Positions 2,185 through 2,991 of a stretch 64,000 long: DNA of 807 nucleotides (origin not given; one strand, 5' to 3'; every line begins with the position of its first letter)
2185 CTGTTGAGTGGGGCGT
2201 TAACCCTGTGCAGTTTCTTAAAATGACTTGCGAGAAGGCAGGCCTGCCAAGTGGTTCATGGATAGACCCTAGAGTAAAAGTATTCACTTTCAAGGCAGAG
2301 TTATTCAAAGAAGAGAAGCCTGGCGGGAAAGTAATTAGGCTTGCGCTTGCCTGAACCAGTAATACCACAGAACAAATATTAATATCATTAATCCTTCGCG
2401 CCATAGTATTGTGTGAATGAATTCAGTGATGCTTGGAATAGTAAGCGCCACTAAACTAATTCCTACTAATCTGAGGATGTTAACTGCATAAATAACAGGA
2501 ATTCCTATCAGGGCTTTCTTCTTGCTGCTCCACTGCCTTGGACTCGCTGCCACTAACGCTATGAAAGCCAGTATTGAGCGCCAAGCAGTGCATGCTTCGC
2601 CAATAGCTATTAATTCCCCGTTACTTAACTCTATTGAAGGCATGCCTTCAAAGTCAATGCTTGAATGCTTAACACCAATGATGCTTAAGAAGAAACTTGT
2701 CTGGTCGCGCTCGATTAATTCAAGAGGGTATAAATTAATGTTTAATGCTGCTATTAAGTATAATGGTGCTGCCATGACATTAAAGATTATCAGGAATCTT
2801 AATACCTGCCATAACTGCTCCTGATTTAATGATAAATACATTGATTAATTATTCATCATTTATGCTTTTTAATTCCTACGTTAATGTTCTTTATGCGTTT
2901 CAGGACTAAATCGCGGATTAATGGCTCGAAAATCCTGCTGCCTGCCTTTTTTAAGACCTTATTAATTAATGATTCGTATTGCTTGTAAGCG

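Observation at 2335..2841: Short archaeosortase-like gene whose likely substrates are the two giant surface proteins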

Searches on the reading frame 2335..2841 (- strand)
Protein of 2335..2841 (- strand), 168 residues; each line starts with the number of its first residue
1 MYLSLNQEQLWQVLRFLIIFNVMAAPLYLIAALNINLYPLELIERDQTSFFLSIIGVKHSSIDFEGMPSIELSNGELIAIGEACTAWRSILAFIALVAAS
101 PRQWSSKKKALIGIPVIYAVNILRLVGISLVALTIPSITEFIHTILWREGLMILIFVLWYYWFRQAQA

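Call 3: search_protein_families(library=ncbifam, proteins=[window:2335-2841:-], max_evalue=10)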
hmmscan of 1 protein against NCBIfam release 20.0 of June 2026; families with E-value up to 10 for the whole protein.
window:2335-2841:- (168 aa): 11 families
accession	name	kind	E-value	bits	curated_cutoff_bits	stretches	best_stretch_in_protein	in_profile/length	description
NF046081.1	exosort_XrtX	exception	1.4e-14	54.4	170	1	47-166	43-162/168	exosortase X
TIGR04177.1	exosort_XrtH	exception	1.3e-12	48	86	1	14-167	1-156/158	exosortase H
TIGR04178.1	exo_archaeo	signature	3.1e-12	46.6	23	1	79-163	2-94/97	exosortase/archaeosortase family protein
TIGR04144.1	archaeo_VPXXXP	exception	1.6e-11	44.4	150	1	24-163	15-150/156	archaeosortase B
TIGR04128.1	exoso_Fjoh_1448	exception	1.9e-10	41.2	90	1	11-165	10-171/174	exosortase family protein XrtF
TIGR04125.1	exosort_PGF_TRM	exception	1.9e-09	37.3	75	1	7-131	75-198/271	archaeosortase A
TIGR04124.1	archaeo_artE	exception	3.7e-07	30.3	95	1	16-163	8-148/153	archaeosortase family protein ArtE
TIGR03110.1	exosort_Gpos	exception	4.9e-06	26.6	102.75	1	53-167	63-180/187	exosortase family protein XrtG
NF046083.1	exosort_XrtY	exception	1.5e-05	24.9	160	1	68-162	73-167/168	exosortase Y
NF033505.2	paceosortase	exception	0.00026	21.1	80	1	72-161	52-143/167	pacearchaeosortase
TIGR04300.1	exosort_XrtM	exception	0.0058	17.1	125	1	79-163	56-140/150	exosortase family protein XrtM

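Call 4: search_protein_families(library=pfam, proteins=[window:2335-2841:-], max_evalue=10)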
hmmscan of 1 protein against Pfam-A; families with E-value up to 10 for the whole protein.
window:2335-2841:- (168 aa): 0 families

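Call 9: find_homologous_proteins(query=window:2335-2841:-, max_evalue=0.001)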
Query window:2335-2841:- (168 aa): 16 proteins with E <= 0.001 among 108 candidates.
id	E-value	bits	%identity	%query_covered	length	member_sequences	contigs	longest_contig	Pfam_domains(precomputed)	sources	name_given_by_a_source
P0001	2.8e-101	354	100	100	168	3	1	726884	PF09721.16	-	-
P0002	1.0e-63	232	65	100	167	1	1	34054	PF09721.16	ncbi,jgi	-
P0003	3.3e-63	230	62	99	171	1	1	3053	PF09721.16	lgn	-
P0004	5.0e-48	181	51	98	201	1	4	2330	PF09721.16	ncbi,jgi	-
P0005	9.9e-48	180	52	99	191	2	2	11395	PF09721.16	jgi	-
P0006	9.5e-47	177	53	98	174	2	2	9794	PF09721.16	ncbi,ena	-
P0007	7.9e-46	174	54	97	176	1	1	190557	PF09721.16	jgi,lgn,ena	-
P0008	1.7e-45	173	50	98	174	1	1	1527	PF09721.16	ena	-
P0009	2.8e-45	172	51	89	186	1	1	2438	PF09721.16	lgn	-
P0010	1.1e-44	170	50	89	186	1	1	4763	PF09721.16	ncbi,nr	ncbi:hypothetical protein GF352_03805 [archaeon]|nr:hypothetical protein [archaeon]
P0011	1.2e-44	170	48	98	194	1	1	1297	PF09721.16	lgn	-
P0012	4.9e-44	168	50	95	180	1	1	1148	PF09721.16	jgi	jgi:exosortase/archaeosortase family protein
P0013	1.5e-42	163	51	87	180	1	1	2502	PF09721.16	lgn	-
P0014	1.5e-24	105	42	88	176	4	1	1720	PF09721.16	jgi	jgi:exosortase/archaeosortase family protein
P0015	2.1e-22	98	41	74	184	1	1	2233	PF09721.16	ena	-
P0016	2.4e-18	85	38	95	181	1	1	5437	PF09721.16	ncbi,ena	-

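Call 11: find_encoding_contigs(protein=P0007, flank=10000, max_places=3)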
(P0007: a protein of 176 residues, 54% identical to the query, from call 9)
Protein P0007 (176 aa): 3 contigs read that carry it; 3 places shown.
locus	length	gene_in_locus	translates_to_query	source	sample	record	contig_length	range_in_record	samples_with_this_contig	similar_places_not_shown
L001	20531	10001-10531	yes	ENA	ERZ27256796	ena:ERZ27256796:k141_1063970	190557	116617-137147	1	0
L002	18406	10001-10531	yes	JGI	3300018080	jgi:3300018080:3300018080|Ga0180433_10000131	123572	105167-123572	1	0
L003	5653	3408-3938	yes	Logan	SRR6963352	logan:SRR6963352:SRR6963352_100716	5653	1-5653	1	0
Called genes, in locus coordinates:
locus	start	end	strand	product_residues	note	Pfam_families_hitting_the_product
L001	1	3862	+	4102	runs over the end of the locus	PF13517:FG-GAP_3, PF13517:FG-GAP_3, PF25390:WD40_RLD, PF13540:RCC1_2, PF25390:WD40_RLD, PF13517:FG-GAP_3, PF13385:Laminin_G_3, PF13517:FG-GAP_3, +4 more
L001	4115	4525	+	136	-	-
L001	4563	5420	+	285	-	PF17125:Methyltr_RsmF_N (weak), PF22458:RsmF-B_ferredox, PF01728:FtsJ (weak), PF01189:Methyltr_RsmB-F, PF13847:Methyltransf_31 (weak)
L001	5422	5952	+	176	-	PF03657:UPF0113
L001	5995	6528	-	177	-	PF05014:Nuc_deoxyrib_tr (faint), PF18306:LDcluster4 (weak)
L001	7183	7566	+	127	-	-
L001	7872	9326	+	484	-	PF00270:DEAD, PF04851:ResIII, PF21210:RNA_helicase_helical, PF00271:Helicase_C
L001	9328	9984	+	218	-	PF02732:ERCC4, PF12826:HHH_2 (weak), PF14520:HHH_5, PF00633:HHH (weak)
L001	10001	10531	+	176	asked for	PF09721:Exosortase_EpsH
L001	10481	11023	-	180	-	PF01871:AMMECR1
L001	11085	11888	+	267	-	-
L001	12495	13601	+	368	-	PF13353:Fer4_12 (weak), PF04055:Radical_SAM, PF12836:HHH_3 (weak)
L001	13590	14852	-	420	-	PF01523:PmbA_TldD_1st (faint), PF19289:PmbA_TldD_3rd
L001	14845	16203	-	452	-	PF01523:PmbA_TldD_1st (weak), PF19289:PmbA_TldD_3rd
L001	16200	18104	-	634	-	PF00493:MCM (faint), PF01078:Mg_chelatase (weak), PF00004:AAA (faint), PF00158:Sigma54_activat, PF07728:AAA_5 (weak), PF20436:LonB_AAA-LID (weak), PF05362:Lon_C, PF13541:ChlI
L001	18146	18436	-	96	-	-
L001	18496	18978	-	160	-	PF04079:SMC_ScpB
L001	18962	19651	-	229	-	PF02616:SMC_ScpA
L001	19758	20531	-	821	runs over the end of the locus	PF02359:CDC48_N, PF06414:Zeta_toxin (faint), PF02933:CDC48_2, PF00004:AAA, PF05496:RuvB_N (weak), PF17862:AAA_lid_3, PF00004:AAA, PF17862:AAA_lid_3, +25 more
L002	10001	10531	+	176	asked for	PF09721:Exosortase_EpsH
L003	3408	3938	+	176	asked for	PF09721:Exosortase_EpsH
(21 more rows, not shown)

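Call 12: find_encoding_contigs(protein=P0002, flank=10000, max_places=3)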
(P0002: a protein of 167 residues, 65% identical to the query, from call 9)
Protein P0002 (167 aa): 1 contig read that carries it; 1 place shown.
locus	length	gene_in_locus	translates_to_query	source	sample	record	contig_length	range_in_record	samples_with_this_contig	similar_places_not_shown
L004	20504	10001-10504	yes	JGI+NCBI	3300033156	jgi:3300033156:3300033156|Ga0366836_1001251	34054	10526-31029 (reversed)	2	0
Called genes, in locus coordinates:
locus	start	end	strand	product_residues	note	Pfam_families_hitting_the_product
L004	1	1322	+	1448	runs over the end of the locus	?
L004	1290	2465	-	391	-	-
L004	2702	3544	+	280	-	PF17125:Methyltr_RsmF_N (weak), PF22458:RsmF-B_ferredox, PF21148:NSUN5_fdxn-like (faint), PF01189:Methyltr_RsmB-F, PF13847:Methyltransf_31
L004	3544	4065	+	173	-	PF03657:UPF0113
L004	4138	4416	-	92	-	-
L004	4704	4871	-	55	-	-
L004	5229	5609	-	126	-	-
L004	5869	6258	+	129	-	-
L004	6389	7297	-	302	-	PF04909:Amidohydro_2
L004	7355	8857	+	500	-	PF00270:DEAD, PF04851:ResIII, PF21210:RNA_helicase_helical, PF00271:Helicase_C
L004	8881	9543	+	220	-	PF02732:ERCC4, PF12826:HHH_2, PF14520:HHH_5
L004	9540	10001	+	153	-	PF04312:DUF460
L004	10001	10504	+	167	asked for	PF09721:Exosortase_EpsH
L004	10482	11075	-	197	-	PF01871:AMMECR1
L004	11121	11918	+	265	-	-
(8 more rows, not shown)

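Call 18: find_related_loci(query=A1, collection=genome_contigs, flank=10000)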
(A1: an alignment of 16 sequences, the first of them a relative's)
Query A1 (168 aa) in genome_contigs; peptide patterns used: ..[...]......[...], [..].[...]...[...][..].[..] (x = any residue, [..] = any of these).
129 stretches matched a pattern; 33 encode a relative of the query (tblastn E <= 1e-3); 33 distinct loci.
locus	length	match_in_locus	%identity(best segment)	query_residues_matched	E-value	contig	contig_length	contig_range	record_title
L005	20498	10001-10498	65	1-168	3e-70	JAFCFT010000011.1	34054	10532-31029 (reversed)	Candidatus Parvarchaeota archaeon isolate Meg22_1618_Bin_99 Meg22_1618_Bin_99_scaffold_1250, whole genome shotgun sequen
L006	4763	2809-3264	50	18-166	1e-47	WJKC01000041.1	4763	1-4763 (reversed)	MAG: archaeon isolate Bin_444 k141_2850517, whole genome shotgun sequence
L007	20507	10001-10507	51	2-167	2e-46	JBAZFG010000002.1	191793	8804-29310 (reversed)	MAG: Candidatus Nanoarchaeia archaeon isolate SO_2017_LW3_144 NODE_98_length_191793_cov_1.475530_LW162_2017, whole genom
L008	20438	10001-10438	43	7-150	8e-28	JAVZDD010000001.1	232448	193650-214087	MAG: Candidatus Nanoarchaeia archaeon isolate DRTY-6_201709_bins_1 DRTY-6_201709_bins_1_scaffold_1, whole genome shotgun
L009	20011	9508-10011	41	4-165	8e-27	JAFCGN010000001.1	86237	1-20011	Candidatus Parvarchaeota archaeon isolate Meg22_810_Bin_165 Meg22_810_Bin_165_scaffold_313, whole genome shotgun sequenc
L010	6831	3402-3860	40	6-150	3e-26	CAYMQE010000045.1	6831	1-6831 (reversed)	MAG TPA_asm: Candidatus Woesearchaeota archaeon isolate SRP269290_co3_874 genome assembly, contig: NODE_16005_length_683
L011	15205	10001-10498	31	7-167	9e-22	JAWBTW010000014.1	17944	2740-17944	MAG: Candidatus Aenigmatarchaeota archaeon isolate JZ-1_201709_bins_53 JZ-1_201709_bins_53_scaffold_14, whole genome sho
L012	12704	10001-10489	35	7-167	1e-21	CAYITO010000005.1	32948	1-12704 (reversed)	MAG TPA_asm: uncultured archaeon isolate ERP119705_co6_956 genome assembly, contig: NODE_1214_length_32948_cov_6.411759,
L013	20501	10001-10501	37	11-168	2e-21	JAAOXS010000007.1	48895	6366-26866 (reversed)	MAG: Nanoarchaeota archaeon isolate DPANNHV_H2.bin.89 k83_543800, whole genome shotgun sequence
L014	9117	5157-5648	32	2-165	6e-21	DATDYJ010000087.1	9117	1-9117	MAG TPA_asm: archaeon isolate SMAG_U8162 k141_230578, whole genome shotgun sequence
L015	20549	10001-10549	30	6-165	5e-20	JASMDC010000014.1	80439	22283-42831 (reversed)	MAG: Candidatus Undinarchaeales archaeon isolate ETNP3_MAG_31 NODE_14_length_80439_cov_4.672221, whole genome shotgun se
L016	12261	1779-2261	34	7-165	7e-20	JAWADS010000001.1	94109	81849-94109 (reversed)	MAG: Candidatus Aenigmatarchaeota archaeon isolate QQ_201808_bins_23 QQ_201808_bins_23_scaffold_1, whole genome shotgun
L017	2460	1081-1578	31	7-167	1e-19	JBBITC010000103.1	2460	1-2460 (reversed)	MAG: Candidatus Aenigmatarchaeota archaeon isolate STF170223_bin_388 NODE_13054_length_2460_cov_3.287734, whole genome s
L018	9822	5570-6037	31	12-165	8e-19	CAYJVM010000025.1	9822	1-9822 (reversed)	MAG TPA_asm: uncultured archaeon isolate ERP125453_co1_206 genome assembly, contig: NODE_8133_length_9822_cov_55.194942,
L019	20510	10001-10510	34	3-165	7e-19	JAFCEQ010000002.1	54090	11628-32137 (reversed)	Candidatus Parvarchaeota archaeon isolate Meg22_1214_Bin_175 Meg22_1214_Bin_175_scaffold_1060, whole genome shotgun sequ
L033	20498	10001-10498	30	7-167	3e-19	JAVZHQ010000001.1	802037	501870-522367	MAG: Candidatus Aenigmatarchaeota archaeon isolate DRTY-6_201808_bins_93 DRTY-6_201808_bins_93_scaffold_1, whole genome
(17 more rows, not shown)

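Call 20: search_protein_families(library=ncbifam, proteins=[L033:9956-10510:+, L008:9914-10507:+, L015:10001-10549:+, L013:10001-10501:+, L033:15930-17771:-, L033:18462-19196:-], max_evalue=1)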
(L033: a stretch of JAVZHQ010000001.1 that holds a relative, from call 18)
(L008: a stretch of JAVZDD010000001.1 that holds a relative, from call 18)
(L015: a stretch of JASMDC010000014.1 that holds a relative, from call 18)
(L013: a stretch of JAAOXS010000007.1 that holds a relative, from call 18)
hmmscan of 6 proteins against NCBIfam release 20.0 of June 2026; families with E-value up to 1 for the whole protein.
L033:9956-10510:+ (184 aa): 12 families
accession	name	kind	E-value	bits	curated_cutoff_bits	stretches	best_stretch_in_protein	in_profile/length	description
TIGR04178.1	exo_archaeo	signature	1.7e-13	50.6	23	1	90-177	1-94/97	exosortase/archaeosortase family protein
TIGR04177.1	exosort_XrtH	exception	1.9e-10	40.9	86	1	25-179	3-154/158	exosortase H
NF045528.1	heimosortase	equivalog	1.7e-07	31.5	130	1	71-161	68-158/199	heimdallarchaeosortase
NF033505.2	paceosortase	exception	2.1e-07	31.2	80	1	47-177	24-145/167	pacearchaeosortase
TIGR04125.1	exosort_PGF_TRM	exception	5e-07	29.4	75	1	51-154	103-205/271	archaeosortase A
TIGR04144.1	archaeo_VPXXXP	exception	1.1e-06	28.6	150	1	26-179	4-152/156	archaeosortase B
TIGR04300.1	exosort_XrtM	exception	1.5e-06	28.7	125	1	92-177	57-140/150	exosortase family protein XrtM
NF046081.1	exosort_XrtX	exception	1.5e-05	25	170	1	88-180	71-162/168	exosortase X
NF046083.1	exosort_XrtY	exception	3.2e-05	23.9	160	1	48-176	34-167/168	exosortase Y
TIGR04293.1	archaeo_artF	exception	0.0045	17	150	1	52-162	38-141/166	archaeosortase family protein ArtF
TIGR03762.1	archaeo_artC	exception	0.0055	16.6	100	1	84-175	175-270/274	archaeosortase C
TIGR04128.1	exoso_Fjoh_1448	exception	0.057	13.6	90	1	96-179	89-171/174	exosortase family protein XrtF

L008:9914-10507:+ (197 aa): 22 families
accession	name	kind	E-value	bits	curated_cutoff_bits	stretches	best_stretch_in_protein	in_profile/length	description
TIGR04178.1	exo_archaeo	signature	2e-18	66.5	23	1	102-188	3-94/97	exosortase/archaeosortase family protein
TIGR04144.1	archaeo_VPXXXP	exception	4.2e-15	56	150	1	49-191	13-153/156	archaeosortase B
NF046081.1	exosort_XrtX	exception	4.4e-15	56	170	1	40-193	4-164/168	exosortase X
TIGR04177.1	exosort_XrtH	exception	3.2e-12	46.7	86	1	77-191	44-155/158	exosortase H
TIGR03110.1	exosort_Gpos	exception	1.5e-11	44.5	102.75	1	32-186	20-172/187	exosortase family protein XrtG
TIGR04293.1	archaeo_artF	exception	6.3e-10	39.3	150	1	34-185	11-152/166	archaeosortase family protein ArtF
TIGR04125.1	exosort_PGF_TRM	exception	5.9e-09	35.7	75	1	28-161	73-201/271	archaeosortase A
TIGR04128.1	exoso_Fjoh_1448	exception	3.5e-08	33.9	90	1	28-192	4-173/174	exosortase family protein XrtF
TIGR03762.1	archaeo_artC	exception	1.8e-07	31.3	100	1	36-188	110-270/274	archaeosortase C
NF046083.1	exosort_XrtY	exception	4.1e-07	30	160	1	97-185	80-164/168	exosortase Y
NF033505.2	paceosortase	exception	1.1e-06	28.9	80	1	38-187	3-144/167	pacearchaeosortase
TIGR03113.1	exosort_XrtB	exception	1.4e-06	28.2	275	1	87-185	158-257/268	exosortase B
TIGR03109.2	exosort_XrtA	exception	2.2e-06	27.3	208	1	37-190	111-257/261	exosortase A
NF033767.0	exosort_XrtS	exception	5.1e-06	26.5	145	1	112-181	76-142/155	exosortase S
NF041736.1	archaeo_artH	equivalog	5.5e-06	26.5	200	1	30-153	7-146/202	archaeosortase H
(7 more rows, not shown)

L015:10001-10549:+ (183 aa): 21 families
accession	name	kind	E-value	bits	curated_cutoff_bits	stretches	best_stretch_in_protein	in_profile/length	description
TIGR04178.1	exo_archaeo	signature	1.2e-19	70.4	23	1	93-181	1-94/97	exosortase/archaeosortase family protein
TIGR04144.1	archaeo_VPXXXP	exception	1.6e-14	54.2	150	1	89-183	60-152/156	archaeosortase B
NF046081.1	exosort_XrtX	exception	2.3e-12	47.1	170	1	92-183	72-161/168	exosortase X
TIGR04177.1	exosort_XrtH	exception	1.7e-10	41.1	86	1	93-181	66-152/158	exosortase H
TIGR04125.1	exosort_PGF_TRM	exception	1.7e-09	37.5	75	1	15-160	84-208/271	archaeosortase A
TIGR04128.1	exoso_Fjoh_1448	exception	9.3e-09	35.7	90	1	93-182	83-170/174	exosortase family protein XrtF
TIGR04124.1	archaeo_artE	exception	4.6e-08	33.2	95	1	92-177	62-147/153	archaeosortase family protein ArtE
TIGR04300.1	exosort_XrtM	exception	9.7e-08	32.6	125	1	91-180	53-140/150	exosortase family protein XrtM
NF012138.0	exosort_XrtR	exception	1.2e-07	32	150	1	104-178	76-154/160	exosortase R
NF033505.2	paceosortase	exception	2e-07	31.2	80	1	92-181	57-145/167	pacearchaeosortase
NF033767.0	exosort_XrtS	exception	3.3e-07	30.4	145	1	102-175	73-143/155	exosortase S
TIGR03110.1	exosort_Gpos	exception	4.7e-07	29.9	102.75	1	91-166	86-161/187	exosortase family protein XrtG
NF041736.1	archaeo_artH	equivalog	4.5e-06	26.8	200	1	8-160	17-159/202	archaeosortase H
TIGR02602.1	8TM_EpsH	subfamily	2.3e-05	24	105.55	1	92-178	145-235/241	exosortase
NF046083.1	exosort_XrtY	exception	3.4e-05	23.8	160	1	91-158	81-147/168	exosortase Y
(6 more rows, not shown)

L013:10001-10501:+ (167 aa): 14 families
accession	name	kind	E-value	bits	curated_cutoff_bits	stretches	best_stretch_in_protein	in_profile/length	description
TIGR04178.1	exo_archaeo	signature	3.4e-13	49.7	23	1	75-162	2-94/97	exosortase/archaeosortase family protein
NF045528.1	heimosortase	equivalog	2.5e-09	37.4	130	1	5-136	9-147/199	heimdallarchaeosortase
TIGR04144.1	archaeo_VPXXXP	exception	1.8e-08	34.5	150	1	11-163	12-151/156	archaeosortase B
TIGR04177.1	exosort_XrtH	exception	1.5e-07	31.6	86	1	74-164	66-154/158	exosortase H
NF033505.2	paceosortase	exception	2.1e-07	31.2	80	1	32-159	24-142/167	pacearchaeosortase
NF046081.1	exosort_XrtX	exception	1.5e-05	25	170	1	38-166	36-163/168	exosortase X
TIGR03109.2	exosort_XrtA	exception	0.00012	21.6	208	1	76-159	167-255/261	exosortase A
TIGR04293.1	archaeo_artF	exception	0.00053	20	150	1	76-157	72-151/166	archaeosortase family protein ArtF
NF035943.2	exosort_XrtV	exception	0.00086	18.7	313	1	75-144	172-246/270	exosortase V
TIGR03762.1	archaeo_artC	exception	0.0053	16.6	100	1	16-156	123-265/274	archaeosortase C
NF041736.1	archaeo_artH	equivalog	0.0061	16.5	200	1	3-119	17-130/202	archaeosortase H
NF033767.0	exosort_XrtS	exception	0.0088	16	145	1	86-154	76-141/155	exosortase S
TIGR03110.1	exosort_Gpos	exception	0.021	14.7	102.75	1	25-157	37-171/187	exosortase family protein XrtG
NF012138.0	exosort_XrtR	exception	0.042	14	150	1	85-144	76-135/160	exosortase R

L033:15930-17771:- (613 aa): 3 families
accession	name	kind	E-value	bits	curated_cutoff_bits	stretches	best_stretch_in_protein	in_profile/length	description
NF033679.1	DNRLRE_dom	domain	4.4e-25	88.6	34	1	43-200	1-163/164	DNRLRE domain-containing protein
NF041611.1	exoglucan_CbhB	equivalog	1e-09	37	1950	1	361-476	700-813/997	exoglucanase CbhB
NF009282.1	PRK12642.1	equivalog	0.11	11.8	242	1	388-432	22-66/239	flagellar basal-body rod protein FlgF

L033:18462-19196:- (244 aa): 1 family
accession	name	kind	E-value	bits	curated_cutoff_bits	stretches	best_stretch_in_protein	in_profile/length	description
NF041738.1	GG_III-CTERM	domain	0.063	13.2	22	1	224-244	7-27/28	GGIII-like transmembrane region-containing protein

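Call 28: find_related_loci(query=A1, collection=metagenome_contigs, flank=10000)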
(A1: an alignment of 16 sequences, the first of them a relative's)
Query A1 (168 aa) in metagenome_contigs; peptide patterns used: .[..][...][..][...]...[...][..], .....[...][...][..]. (x = any residue, [..] = any of these).
446 stretches matched a pattern; 33 encode a relative of the query (tblastn E <= 1e-3); 33 distinct loci.
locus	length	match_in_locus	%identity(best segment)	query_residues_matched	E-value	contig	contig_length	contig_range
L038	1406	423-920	51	1-167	8e-60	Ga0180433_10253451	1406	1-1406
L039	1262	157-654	51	1-167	3e-60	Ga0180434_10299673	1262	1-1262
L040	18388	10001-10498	54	3-165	3e-52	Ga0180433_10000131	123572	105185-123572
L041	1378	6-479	52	13-167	6e-52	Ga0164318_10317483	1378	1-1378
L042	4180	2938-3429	36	3-167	3e-26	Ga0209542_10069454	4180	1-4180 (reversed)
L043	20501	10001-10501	34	7-167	8e-24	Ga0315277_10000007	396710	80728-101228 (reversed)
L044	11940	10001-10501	34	7-167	4e-23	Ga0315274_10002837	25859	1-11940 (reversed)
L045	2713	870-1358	35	7-167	6e-23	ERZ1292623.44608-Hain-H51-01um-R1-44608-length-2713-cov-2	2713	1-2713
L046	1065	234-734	33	7-167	2e-22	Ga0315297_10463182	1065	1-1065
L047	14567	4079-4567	32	7-167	9e-22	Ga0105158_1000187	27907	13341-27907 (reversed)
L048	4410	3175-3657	32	6-165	1e-21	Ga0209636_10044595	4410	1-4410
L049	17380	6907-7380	36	16-167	2e-21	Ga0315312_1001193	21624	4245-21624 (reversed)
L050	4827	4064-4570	33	5-167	1e-21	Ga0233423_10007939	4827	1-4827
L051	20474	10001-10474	35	7-162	5e-21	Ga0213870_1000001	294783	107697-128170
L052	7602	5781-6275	32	5-167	2e-20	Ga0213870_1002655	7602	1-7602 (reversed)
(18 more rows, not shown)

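Call 29: search_solved_structures(query=A1, max_evalue=1)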
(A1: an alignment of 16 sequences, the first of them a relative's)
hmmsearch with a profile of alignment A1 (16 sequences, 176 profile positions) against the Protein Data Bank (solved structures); distinct sequences matched with E-value up to 1: 0.

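Call 36: find_encoding_contigs(protein=P0001, flank=10000, max_places=3)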
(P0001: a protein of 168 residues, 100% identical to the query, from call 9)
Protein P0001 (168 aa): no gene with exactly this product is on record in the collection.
